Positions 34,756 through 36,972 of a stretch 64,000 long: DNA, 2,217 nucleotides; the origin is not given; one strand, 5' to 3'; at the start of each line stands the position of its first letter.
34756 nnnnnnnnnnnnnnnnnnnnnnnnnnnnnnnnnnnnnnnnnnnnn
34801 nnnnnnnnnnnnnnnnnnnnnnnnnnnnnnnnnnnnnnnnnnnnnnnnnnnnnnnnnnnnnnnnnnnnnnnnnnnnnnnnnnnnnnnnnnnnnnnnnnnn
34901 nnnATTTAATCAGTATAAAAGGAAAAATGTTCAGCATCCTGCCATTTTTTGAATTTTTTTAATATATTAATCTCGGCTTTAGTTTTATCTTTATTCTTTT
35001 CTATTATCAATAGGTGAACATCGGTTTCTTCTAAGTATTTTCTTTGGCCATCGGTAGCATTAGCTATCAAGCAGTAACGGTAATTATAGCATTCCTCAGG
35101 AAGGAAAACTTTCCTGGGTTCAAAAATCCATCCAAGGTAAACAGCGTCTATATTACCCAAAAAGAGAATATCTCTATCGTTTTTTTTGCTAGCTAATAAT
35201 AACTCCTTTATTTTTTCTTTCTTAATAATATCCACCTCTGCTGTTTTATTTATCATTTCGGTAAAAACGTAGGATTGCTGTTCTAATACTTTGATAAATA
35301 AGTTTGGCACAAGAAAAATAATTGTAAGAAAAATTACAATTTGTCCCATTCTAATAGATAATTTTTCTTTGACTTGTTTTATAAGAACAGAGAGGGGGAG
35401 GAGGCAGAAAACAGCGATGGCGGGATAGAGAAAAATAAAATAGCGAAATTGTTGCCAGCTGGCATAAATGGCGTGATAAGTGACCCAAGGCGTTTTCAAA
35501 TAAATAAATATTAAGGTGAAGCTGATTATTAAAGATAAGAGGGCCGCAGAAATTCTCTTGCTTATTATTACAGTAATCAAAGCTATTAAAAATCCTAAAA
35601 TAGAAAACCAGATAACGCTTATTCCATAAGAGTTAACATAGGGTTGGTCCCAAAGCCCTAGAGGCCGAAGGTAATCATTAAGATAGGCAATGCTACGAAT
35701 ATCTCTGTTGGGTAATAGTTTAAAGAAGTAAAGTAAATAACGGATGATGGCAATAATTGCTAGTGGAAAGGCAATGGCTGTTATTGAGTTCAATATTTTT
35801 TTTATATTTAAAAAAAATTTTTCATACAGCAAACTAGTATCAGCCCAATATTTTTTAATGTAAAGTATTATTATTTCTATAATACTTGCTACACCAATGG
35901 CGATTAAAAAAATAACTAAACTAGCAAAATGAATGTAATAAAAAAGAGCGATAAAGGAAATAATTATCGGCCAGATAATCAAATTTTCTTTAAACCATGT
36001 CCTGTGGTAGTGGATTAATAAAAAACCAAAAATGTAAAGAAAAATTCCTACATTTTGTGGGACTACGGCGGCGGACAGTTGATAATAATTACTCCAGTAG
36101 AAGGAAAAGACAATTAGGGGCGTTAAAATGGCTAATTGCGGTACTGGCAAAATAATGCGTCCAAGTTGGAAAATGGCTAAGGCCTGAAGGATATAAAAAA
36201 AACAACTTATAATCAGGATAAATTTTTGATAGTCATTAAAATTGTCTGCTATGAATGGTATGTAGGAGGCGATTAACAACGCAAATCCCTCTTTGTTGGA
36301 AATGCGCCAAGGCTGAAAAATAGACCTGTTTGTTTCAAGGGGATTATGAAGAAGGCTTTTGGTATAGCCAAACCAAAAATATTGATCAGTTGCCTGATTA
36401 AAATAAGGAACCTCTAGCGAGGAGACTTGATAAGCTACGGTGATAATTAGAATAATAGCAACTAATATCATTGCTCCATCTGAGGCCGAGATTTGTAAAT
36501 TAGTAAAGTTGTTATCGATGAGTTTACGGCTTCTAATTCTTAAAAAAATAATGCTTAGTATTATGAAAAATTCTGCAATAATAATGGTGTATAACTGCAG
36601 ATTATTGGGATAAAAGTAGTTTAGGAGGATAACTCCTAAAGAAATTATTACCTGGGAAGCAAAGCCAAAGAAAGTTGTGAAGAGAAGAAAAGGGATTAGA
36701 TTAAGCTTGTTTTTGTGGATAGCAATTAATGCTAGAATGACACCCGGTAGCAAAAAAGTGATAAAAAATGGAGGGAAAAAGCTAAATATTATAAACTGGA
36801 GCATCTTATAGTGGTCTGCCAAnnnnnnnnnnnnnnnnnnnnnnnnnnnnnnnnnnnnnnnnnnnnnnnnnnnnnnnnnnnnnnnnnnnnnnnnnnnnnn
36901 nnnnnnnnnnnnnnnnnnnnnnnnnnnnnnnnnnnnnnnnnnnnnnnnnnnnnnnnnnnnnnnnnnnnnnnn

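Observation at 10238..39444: Each of three GT-C/Wzy_C-like membrane enzymes is paired or fused with a lectin-like beta-sandwich module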

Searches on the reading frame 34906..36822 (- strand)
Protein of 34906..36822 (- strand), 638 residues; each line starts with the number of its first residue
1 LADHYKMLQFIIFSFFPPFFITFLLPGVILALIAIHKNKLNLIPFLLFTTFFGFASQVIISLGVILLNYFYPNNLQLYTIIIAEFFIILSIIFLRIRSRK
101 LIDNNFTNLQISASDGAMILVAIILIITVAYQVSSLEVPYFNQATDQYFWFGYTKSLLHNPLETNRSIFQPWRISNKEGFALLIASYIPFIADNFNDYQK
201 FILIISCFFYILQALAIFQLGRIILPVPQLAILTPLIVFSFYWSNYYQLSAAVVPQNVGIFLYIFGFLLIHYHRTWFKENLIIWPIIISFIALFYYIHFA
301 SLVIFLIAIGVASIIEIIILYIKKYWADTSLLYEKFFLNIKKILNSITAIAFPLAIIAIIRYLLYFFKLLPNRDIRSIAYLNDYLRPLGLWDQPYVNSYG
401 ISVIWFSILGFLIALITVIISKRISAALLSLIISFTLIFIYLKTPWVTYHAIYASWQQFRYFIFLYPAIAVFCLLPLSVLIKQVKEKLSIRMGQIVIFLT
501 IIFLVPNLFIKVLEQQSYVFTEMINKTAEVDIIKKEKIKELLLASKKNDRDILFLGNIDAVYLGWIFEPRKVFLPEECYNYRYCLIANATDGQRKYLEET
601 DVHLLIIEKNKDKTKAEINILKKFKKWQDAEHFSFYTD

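Call 5: search_protein_families(library=pfam, proteins=[window:34906-36822:-], max_evalue=1)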
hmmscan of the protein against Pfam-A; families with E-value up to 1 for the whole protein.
window:34906-36822:- (638 aa): 0 families

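Call 6: search_protein_families(library=ncbifam, proteins=[window:34906-36822:-], max_evalue=1)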
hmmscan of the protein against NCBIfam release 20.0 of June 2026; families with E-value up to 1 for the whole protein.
window:34906-36822:- (638 aa): 0 families

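Call 16: find_homologous_proteins(query=window:34906-36822:-)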
Query window:34906-36822:- (638 aa): 4 proteins with E <= 0.001 among 8000 candidates.
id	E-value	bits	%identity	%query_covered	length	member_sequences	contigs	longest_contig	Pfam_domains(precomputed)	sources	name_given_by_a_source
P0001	0.0e+0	1375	100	100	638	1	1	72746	-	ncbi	-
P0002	7.1e-101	357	35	99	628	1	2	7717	-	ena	-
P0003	5.4e-97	344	34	99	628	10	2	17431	-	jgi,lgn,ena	-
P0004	2.7e-73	266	32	99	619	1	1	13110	-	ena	-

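Call 17: find_encoding_contigs(protein=P0001, flank=3000, max_places=3)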
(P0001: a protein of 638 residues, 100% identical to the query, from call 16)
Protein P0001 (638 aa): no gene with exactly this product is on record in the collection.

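Call 21: find_encoding_contigs(protein=P0003, flank=8000, max_places=3)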
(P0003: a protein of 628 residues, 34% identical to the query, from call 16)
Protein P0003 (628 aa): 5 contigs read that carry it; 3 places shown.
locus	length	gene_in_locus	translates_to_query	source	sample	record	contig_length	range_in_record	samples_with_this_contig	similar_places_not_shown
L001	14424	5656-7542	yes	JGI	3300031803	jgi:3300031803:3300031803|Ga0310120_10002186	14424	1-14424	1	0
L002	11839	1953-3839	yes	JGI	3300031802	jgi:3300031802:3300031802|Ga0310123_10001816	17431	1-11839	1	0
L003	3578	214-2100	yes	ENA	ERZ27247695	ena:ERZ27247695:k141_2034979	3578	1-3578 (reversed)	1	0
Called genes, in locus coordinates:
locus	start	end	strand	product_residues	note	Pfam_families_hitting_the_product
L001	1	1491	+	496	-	?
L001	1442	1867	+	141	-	PF04138:GtrA_DPMS_TM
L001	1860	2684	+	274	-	PF00685:Sulfotransfer_1, PF13469:Sulfotransfer_3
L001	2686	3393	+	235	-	PF05711:TylF, PF13578:Methyltransf_24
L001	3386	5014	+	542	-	-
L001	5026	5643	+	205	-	PF00754:F5_F8_type_C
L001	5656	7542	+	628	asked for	-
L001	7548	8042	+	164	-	-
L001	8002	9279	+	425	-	PF01943:Polysacc_synt, PF13440:Polysacc_synt_3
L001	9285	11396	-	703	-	PF01408:GFO_IDH_MocA, PF22725:GFO_IDH_MocA_C3 (weak), PF00389:2-Hacid_dh, PF02826:2-Hacid_dh_C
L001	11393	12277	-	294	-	-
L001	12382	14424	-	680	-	?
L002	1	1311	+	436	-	?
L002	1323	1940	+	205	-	PF00754:F5_F8_type_C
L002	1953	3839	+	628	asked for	-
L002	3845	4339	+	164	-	-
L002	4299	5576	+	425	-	PF01943:Polysacc_synt, PF13440:Polysacc_synt_3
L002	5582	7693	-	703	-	PF01408:GFO_IDH_MocA, PF22725:GFO_IDH_MocA_C3 (weak), PF00389:2-Hacid_dh, PF02826:2-Hacid_dh_C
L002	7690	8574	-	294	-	-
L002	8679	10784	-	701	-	PF02348:CTP_transf_3, PF12804:NTP_transf_3 (weak)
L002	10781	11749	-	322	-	PF01380:SIS, PF00571:CBS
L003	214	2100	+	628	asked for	-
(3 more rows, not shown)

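Call 22: find_encoding_contigs(protein=P0004, flank=8000, max_places=3)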
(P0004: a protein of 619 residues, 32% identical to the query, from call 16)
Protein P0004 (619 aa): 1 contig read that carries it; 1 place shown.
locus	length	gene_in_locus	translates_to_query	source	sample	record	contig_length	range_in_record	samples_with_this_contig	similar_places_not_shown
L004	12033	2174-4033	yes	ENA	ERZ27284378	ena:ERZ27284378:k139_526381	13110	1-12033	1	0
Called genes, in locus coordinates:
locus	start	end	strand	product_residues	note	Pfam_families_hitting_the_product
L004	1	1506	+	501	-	?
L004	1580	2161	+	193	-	PF00754:F5_F8_type_C (weak)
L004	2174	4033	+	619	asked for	-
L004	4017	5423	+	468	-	PF01209:Ubie_methyltran, PF06325:PrmA (weak), PF07021:MetW (weak), PF13489:Methyltransf_23, PF13649:Methyltransf_25, PF13847:Methyltransf_31, PF08241:Methyltransf_11, PF08242:Methyltransf_12, +2 more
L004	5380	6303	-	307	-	PF13489:Methyltransf_23, PF13847:Methyltransf_31, PF08241:Methyltransf_11, PF08242:Methyltransf_12, PF13649:Methyltransf_25, PF06859:Bin3 (faint)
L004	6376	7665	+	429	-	PF01943:Polysacc_synt (weak), PF13440:Polysacc_synt_3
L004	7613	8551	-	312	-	PF13489:Methyltransf_23 (weak), PF08241:Methyltransf_11, PF13649:Methyltransf_25, PF13847:Methyltransf_31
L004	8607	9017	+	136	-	-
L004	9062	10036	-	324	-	PF03102:NeuB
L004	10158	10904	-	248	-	-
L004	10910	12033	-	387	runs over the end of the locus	PF13489:Methyltransf_23, PF13847:Methyltransf_31 (weak), PF08241:Methyltransf_11, PF08242:Methyltransf_12 (weak), PF13649:Methyltransf_25 (weak)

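Call 23: find_encoding_contigs(protein=P0002, flank=8000, max_places=3)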
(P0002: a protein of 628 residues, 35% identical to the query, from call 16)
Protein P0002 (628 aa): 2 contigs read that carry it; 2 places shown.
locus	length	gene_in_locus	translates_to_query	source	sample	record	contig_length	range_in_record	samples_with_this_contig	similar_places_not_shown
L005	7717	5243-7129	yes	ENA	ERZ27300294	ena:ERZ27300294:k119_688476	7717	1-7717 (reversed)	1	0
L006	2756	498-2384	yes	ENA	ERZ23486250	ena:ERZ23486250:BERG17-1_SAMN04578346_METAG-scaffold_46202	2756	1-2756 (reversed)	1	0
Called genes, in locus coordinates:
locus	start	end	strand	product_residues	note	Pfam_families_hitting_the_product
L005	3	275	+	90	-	?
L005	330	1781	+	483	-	PF00890:FAD_binding_2 (weak), PF01593:Amino_oxidase, PF03486:HI0933_like (weak), PF12831:FAD_oxidored (faint), PF13450:NAD_binding_8, PF13738:Pyr_redox_3 (weak), PF03275:GLF (faint)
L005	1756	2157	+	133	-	PF04138:GtrA_DPMS_TM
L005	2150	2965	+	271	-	PF00685:Sulfotransfer_1, PF13469:Sulfotransfer_3 (weak)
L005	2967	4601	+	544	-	-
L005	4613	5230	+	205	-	PF00754:F5_F8_type_C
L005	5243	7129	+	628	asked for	-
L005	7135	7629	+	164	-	-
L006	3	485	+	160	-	?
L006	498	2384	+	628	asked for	-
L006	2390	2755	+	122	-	?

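Call 28: search_protein_representatives(alignment_id=A1)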
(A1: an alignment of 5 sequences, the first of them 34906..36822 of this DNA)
Query: 5 sequences, 627 profile positions. Proteins with E-value up to 0.001 (for the whole library): 25; up to 1e-10: 24; up to 1e-30: 20. The best 25 are listed.
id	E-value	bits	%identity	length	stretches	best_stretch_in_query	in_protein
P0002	1.4e-291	985.0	-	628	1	1-627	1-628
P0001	7.6e-268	906.6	-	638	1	1-627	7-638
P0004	9.4e-255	863.3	-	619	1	1-626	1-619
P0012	5.0e-250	847.7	-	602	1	1-626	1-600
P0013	1.3e-159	549.1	-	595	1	9-625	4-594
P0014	3.0e-146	504.9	-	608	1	9-626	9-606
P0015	1.9e-143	495.7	-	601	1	10-623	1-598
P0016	8.1e-136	470.4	-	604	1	11-626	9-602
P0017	4.2e-133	461.5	-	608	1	1-626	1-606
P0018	1.6e-131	456.3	-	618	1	9-626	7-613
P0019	1.7e-125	436.4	-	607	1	1-626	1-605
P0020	3.3e-123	428.8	-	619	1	12-579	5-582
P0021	9.4e-122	424.0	-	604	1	15-625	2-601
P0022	3.0e-88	313.3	-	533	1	40-593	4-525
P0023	2.2e-85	303.9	-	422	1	194-626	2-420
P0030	1.5e-21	92.9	-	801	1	52-562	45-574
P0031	1.6e-19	86.2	-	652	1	5-565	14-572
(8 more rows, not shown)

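Call 32: find_related_loci(query=A1, collection=genome_contigs, flank=6000)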
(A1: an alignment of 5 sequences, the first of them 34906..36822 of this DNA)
Query A1 (638 aa) in genome_contigs; peptide patterns used: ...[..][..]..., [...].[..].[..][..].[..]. (x = any residue, [..] = any of these).
39 stretches matched a pattern; 9 encode a relative of the query (tblastn E <= 1e-3); 8 distinct loci.
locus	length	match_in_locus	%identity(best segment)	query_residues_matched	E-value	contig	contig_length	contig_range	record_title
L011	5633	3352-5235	33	6-638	2e-93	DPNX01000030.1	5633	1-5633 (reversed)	MAG TPA_asm: Patescibacteria group bacterium isolate UBA11618 contig_277728, whole genome shotgun sequence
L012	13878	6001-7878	35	7-636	2e-92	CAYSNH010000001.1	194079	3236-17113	MAG TPA_asm: uncultured Candidatus Saccharibacteria bacterium isolate SRP077602_co9_26 genome assembly, contig: NODE_7_l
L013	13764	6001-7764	31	18-636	2e-72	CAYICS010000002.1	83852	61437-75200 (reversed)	MAG TPA_asm: uncultured Candidatus Saccharibacteria bacterium isolate ERP119705_co1_1138 genome assembly, contig: NODE_1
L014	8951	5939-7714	31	17-629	1e-68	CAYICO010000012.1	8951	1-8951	MAG TPA_asm: uncultured Candidatus Saccharibacteria bacterium isolate ERP119705_co1_849 genome assembly, contig: NODE_11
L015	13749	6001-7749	33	20-629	2e-59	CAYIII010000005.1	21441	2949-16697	MAG TPA_asm: uncultured Candidatus Saccharibacteria bacterium isolate ERP119705_co24_1051 genome assembly, contig: NODE_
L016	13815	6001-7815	28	7-636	2e-61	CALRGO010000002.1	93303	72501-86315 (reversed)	MAG: Parcubacteria group bacterium isolate AH-24oct19-277 genome assembly, contig: AH-24oct19-C301, whole genome shotgun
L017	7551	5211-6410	35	210-629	2e-47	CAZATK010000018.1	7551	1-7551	MAG TPA_asm: uncultured Candidatus Saccharibacteria bacterium isolate SRP178908_co1_176 genome assembly, contig: NODE_79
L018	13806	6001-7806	30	18-636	1e-72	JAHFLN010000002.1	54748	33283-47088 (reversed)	MAG: Candidatus Harrisonbacteria bacterium isolate nzgw434 NODE_312_length_54749_cov_4.246138, whole genome shotgun sequ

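Call 37: search_solved_structures(query=A2, max_evalue=10)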
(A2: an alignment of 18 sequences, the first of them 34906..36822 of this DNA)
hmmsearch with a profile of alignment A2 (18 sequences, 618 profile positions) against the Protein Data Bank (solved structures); distinct sequences matched with E-value up to 10: 2.
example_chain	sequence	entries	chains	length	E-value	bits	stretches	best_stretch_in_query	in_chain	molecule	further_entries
9rjb_B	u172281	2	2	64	0.31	12.6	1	370-421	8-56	Signal peptidase complex subunit 1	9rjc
7p2p_D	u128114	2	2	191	0.55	11.8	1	349-421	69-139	Signal peptidase complex subunit 1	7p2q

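Call 45: predict_structure(alignment_id=A2)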
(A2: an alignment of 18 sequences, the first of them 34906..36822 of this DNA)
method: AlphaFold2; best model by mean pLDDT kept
length: 638 residues; sequences in the alignment: 18
mean_pLDDT: 89.4   pTM: 0.91
mean pLDDT of the five models: 89.4, 88.7, 88.4, 87.3, 86.9
residues with pLDDT >= 90: 409; 70-90: 191; 50-70: 38; < 50: 0
segments of 3 or more residues with pLDDT < 50: none
pLDDT, mean of each block of 10 residues (from residue 1): 85 96 97 85 96 97 92 92 96 87 71 95 97 89 91 91 71 70 95 94 96 98 96 98 93 93 96 77 84 91 94 92 76 73 79 92 93 75 80 86 97 95 88 96 89 81 95 98 96 96 96 94 73 90 88 91 92 89 88 88 90 81 89 92
secondary structure, 60 per line:
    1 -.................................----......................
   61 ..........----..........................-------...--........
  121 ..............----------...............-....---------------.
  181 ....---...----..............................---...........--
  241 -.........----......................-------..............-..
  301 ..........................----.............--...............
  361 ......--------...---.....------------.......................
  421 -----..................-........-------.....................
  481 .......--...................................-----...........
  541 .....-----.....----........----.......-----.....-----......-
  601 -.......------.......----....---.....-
elements in order: H2-34 E39-41 H42-70 H75-100 E108-110 H113-134 H145-159 H161-164 H180-184 H195-224 H228-238 H242-250 H255-276 H284-297 H299-326 H331-343 H346-366 H381-385 H398-420 H426-443 H445-452 H460-487 H490-524 H530-545 E551-555 H560-567 E572-578 E584-588 E594-596 E602-608 H615-621 E626-629 E633-637

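Call 73: search_protein_families(library=pfam, alignment_id=A6, max_evalue=0.1)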
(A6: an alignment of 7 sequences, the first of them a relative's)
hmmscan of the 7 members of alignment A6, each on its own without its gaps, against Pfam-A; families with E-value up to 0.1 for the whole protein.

A. member 1, L001:3353-5014:+ (553 aa): 0 families

B. families by the number of members that match (of 7 scanned): 1 family
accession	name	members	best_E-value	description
PF13231.12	PMT_2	1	4.3e-07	Dolichyl-phosphate-mannose-protein mannosyltransferase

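Call 86: fold_search(model_id=the predicted structure, library=pdb)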
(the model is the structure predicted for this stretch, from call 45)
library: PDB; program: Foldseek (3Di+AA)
matches with E <= 10: 183; with E <= 0.001: 6
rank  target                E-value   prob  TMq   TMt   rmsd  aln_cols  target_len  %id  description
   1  5ogl_A                1.1e-04  1.00  0.43  0.40   7.8       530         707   15  Structure of bacterial oligosaccharyltransferase PglB in complex with an acceptor peptide and an lipid-linked oligosac (released 2017-10-25)
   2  6gxc_A                1.6e-04  1.00  0.44  0.40   7.7       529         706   16  Bacterial oligosaccharyltransferase PglB in complex with an inhibitory peptide and a reactive lipid-linked oligosaccha (released 2018-11-14)
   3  6s7o_A                1.9e-04  1.00  0.41  0.40  14.6       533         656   12  Cryo-EM structure of human oligosaccharyltransferase complex OST-A (released 2019-12-18)
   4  8agc_A                2.6e-04  1.00  0.42  0.39  13.2       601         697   13  Structure of yeast oligosaccharylransferase complex with lipid-linked oligosaccharide and non-acceptor peptide bound (released 2022-12-07)
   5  6ezn_F                4.6e-04  1.00  0.42  0.41  12.4       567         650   12  Cryo-EM structure of the yeast oligosaccharyltransferase (OST) complex (released 2018-01-17)
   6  6s7t_A                6.1e-04  1.00  0.40  0.37  12.7       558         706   12  Cryo-EM structure of human oligosaccharyltransferase complex OST-B (released 2019-12-18)
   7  5gmy_A                1.1e-03  1.00  0.44  0.35  10.5       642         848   12  Crystal structure of the Archaeoglobus fulgidus oligosaccharyltransferase (O29867_ARCFU) tethered with an acceptor pep (released 2017-02-01)
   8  3wak                  2.8e-03  1.00  0.40  0.31  11.6       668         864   12  Crystal structure of the Archaeoglobus fulgidus oligosaccharyltransferase (O29867_ARCFU) in the apo form (released 2013-10-30)
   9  9s6s_A                4.6e-03  1.00  0.33  0.37  12.6       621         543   10  Ternary cryo-EM structure of human ALG9 with Dol25-PP-GlcNAc2Man6, Dol25-P-Man and Fab (released 2026-03-18)
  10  7e9s_A                1.4e-02  1.00  0.42  0.33  12.2       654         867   11  Archaeal oligosaccharyltransferase AglB from Archaeoglobus fulgidus in complex with an inhibitory peptide and a dolich (released 2021-09-08)
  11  3waj                  1.9e-02  1.00  0.40  0.33  13.5       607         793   12  Crystal structure of the Archaeoglobus fulgidus oligosaccharyltransferase (O29867_ARCFU) complex with Zn and sulfate (released 2013-10-30)
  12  7bvc_A                4.4e-02  1.00  0.33  0.21  11.4       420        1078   13  Cryo-EM structure of Mycobacterium smegmatis arabinosyltransferase EmbA-EmbB-AcpM2 in complex with ethambutol (released 2020-04-29)
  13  7bvc_B                6.9e-02  0.98  0.30  0.20  10.7       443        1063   13  Cryo-EM structure of Mycobacterium smegmatis arabinosyltransferase EmbA-EmbB-AcpM2 in complex with ethambutol (released 2020-04-29)
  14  7bvf_A                7.5e-02  0.98  0.30  0.19  12.2       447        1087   12  Cryo-EM structure of Mycobacterium tuberculosis arabinosyltransferase EmbA-EmbB-AcpM2 in complex with ethambutol (released 2020-04-29)
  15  5ezm                  9.2e-02  0.97  0.38  0.44  10.5       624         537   11  Crystal Structure of ArnT from Cupriavidus metallidurans in the apo state (released 2016-02-17)
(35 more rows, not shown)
